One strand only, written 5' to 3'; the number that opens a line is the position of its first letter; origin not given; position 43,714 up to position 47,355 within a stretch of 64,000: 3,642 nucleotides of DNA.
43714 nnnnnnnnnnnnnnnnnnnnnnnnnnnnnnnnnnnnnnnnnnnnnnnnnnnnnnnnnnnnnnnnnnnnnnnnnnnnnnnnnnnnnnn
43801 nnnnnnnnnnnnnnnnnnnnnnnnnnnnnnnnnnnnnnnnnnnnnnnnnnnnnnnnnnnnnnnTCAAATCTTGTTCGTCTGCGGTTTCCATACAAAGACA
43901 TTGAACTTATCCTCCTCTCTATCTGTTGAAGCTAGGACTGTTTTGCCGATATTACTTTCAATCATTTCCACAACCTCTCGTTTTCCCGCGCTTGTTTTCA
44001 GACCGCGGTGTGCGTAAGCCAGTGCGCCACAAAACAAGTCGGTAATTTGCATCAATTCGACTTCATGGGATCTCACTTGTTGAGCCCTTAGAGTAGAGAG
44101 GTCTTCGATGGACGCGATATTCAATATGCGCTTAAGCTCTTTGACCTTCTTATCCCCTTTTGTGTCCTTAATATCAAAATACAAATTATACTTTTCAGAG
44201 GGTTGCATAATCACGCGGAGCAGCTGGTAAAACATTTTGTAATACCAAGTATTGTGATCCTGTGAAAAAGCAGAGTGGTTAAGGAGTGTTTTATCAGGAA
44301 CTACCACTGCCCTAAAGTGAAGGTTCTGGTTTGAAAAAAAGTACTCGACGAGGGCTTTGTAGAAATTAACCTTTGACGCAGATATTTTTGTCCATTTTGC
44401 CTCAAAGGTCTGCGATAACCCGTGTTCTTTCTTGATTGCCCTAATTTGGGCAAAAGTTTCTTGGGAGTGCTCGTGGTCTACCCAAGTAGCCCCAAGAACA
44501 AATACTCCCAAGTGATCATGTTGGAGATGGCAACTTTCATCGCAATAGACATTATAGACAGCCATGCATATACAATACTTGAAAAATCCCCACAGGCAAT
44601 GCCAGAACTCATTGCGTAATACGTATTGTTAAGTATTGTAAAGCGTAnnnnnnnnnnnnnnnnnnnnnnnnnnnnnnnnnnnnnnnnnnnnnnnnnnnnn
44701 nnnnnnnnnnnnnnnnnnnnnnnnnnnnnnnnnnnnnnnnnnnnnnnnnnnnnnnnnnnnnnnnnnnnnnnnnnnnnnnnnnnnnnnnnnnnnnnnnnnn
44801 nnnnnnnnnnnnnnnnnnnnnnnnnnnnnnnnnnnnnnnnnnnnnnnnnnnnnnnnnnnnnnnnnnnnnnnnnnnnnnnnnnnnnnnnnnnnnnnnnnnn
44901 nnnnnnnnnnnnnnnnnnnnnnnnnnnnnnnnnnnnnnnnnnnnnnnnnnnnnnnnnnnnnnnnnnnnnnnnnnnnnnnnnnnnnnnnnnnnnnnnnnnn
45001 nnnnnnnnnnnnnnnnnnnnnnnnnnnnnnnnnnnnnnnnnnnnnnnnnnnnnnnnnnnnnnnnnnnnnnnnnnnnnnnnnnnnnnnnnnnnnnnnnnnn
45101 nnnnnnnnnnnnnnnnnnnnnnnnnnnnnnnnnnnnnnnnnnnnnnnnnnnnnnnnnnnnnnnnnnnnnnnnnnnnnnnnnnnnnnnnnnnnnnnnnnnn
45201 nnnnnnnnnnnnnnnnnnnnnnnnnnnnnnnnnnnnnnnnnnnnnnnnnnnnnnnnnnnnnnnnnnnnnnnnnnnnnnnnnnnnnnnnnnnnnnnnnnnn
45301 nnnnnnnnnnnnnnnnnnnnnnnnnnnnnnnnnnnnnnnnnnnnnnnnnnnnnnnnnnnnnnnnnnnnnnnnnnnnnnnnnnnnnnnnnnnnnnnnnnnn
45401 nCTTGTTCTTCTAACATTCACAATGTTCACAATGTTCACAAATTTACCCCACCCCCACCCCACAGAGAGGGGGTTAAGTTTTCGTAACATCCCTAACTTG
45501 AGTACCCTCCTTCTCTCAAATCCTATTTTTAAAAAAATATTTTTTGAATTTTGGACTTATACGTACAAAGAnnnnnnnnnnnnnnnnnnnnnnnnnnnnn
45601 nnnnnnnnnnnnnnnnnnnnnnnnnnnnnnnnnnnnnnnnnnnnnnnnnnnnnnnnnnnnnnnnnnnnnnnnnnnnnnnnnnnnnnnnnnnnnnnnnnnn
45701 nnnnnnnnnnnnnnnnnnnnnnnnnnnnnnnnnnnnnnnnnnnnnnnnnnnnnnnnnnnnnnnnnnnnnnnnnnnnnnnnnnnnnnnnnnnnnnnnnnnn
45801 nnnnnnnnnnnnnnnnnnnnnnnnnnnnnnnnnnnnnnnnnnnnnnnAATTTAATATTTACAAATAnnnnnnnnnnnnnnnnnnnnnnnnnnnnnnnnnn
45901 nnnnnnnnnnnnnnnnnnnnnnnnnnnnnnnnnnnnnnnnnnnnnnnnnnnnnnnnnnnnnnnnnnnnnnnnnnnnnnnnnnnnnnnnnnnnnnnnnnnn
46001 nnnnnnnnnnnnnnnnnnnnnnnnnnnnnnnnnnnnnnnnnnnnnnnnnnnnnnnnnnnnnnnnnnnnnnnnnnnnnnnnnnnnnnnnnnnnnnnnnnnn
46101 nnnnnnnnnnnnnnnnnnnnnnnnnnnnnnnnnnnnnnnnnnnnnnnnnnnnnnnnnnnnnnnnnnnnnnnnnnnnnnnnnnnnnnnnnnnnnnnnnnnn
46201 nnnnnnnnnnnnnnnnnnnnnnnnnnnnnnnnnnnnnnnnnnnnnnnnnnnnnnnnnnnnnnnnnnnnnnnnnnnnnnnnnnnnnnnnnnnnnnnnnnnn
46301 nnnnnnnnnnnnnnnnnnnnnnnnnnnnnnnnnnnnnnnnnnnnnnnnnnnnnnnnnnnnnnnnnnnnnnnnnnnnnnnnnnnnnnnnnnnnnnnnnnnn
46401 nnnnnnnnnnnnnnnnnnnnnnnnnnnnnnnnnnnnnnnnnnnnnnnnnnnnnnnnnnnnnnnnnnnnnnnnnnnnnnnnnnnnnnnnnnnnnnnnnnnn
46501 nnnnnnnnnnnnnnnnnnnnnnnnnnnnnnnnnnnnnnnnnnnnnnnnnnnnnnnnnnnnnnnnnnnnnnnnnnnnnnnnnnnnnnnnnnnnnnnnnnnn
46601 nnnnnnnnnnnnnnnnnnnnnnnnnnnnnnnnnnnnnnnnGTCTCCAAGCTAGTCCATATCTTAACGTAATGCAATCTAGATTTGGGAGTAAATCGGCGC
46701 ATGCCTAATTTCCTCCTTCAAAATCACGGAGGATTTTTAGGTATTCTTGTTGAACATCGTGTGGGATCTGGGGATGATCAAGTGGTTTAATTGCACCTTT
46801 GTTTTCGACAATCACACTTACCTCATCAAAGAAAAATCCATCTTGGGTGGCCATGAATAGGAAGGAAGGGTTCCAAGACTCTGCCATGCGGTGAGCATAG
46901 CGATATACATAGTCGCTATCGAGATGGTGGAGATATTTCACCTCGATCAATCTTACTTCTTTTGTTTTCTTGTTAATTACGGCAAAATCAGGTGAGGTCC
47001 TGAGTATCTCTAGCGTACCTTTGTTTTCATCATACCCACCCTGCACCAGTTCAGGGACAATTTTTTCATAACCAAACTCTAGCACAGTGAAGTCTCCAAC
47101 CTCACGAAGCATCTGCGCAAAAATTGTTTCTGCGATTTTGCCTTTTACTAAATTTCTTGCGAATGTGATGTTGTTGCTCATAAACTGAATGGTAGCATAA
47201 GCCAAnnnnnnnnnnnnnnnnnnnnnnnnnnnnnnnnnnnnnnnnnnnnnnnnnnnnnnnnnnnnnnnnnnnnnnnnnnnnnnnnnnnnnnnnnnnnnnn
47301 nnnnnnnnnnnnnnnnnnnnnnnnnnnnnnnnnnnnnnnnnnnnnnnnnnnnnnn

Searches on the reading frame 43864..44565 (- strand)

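Call 5: search_protein_families(library=ncbifam, proteins=[window:43864-44565:-], max_evalue=0.01)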
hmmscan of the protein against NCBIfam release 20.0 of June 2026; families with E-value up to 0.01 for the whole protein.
window:43864-44565:- (233 aa): 0 families

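Call 18: search_protein_families(library=phrogs, proteins=[window:43864-44565:-], max_evalue=0.01)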
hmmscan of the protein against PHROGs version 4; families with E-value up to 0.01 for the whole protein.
window:43864-44565:- (233 aa): 2 families
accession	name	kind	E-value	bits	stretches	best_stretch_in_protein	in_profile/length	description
phrog_3732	-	unknown function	2.6e-46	159.3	1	3-229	7-241/263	-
phrog_9243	-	unknown function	4.4e-07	30.7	1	7-190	6-203/234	-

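Call 53: search_protein_families(library=pfam, proteins=[window:43864-44565:-], max_evalue=0.001)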
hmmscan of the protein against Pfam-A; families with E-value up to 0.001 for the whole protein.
window:43864-44565:- (233 aa): 1 family
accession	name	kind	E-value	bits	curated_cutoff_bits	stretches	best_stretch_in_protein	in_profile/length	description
PF12686.12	DUF3800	-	1.4e-13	52.2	21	1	5-184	1-148/149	Protein of unknown function (DUF3800)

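Call 84: search_protein_families(library=padloc, proteins=[window:43864-44565:-], max_evalue=0.001)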
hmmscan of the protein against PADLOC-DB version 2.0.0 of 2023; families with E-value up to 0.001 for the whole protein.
window:43864-44565:- (233 aa): 2 families
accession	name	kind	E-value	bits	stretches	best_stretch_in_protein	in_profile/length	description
PDLC04353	PDC-M04A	-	2.5e-86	286.8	1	2-230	3-230/232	-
PDLC04354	PDC-M04A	-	3.9e-43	145.5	1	54-224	9-181/190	-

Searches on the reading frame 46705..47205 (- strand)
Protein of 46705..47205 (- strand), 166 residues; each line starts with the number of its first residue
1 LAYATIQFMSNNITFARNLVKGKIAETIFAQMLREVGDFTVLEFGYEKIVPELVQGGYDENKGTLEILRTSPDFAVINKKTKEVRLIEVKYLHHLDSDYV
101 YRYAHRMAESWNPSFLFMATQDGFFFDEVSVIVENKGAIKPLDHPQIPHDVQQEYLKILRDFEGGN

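Call 3: search_protein_families(library=pfam, proteins=[window:46705-47205:-], max_evalue=0.01)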
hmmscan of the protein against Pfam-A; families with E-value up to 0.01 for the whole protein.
window:46705-47205:- (166 aa): 1 family
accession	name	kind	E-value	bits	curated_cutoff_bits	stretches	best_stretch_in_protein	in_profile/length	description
PF08722.17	Tn7_TnsA-like_N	-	0.0084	17.1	26.5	0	57-102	15-60/85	TnsA-like endonuclease N terminal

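Call 4: search_protein_families(library=padloc, proteins=[window:46705-47205:-], max_evalue=0.01)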
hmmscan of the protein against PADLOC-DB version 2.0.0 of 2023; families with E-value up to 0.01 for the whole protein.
window:46705-47205:- (166 aa): 0 families

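Call 5: search_protein_families(library=ncbifam, proteins=[window:46705-47205:-], max_evalue=0.01)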
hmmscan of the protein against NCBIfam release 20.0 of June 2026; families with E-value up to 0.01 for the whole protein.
window:46705-47205:- (166 aa): 0 families
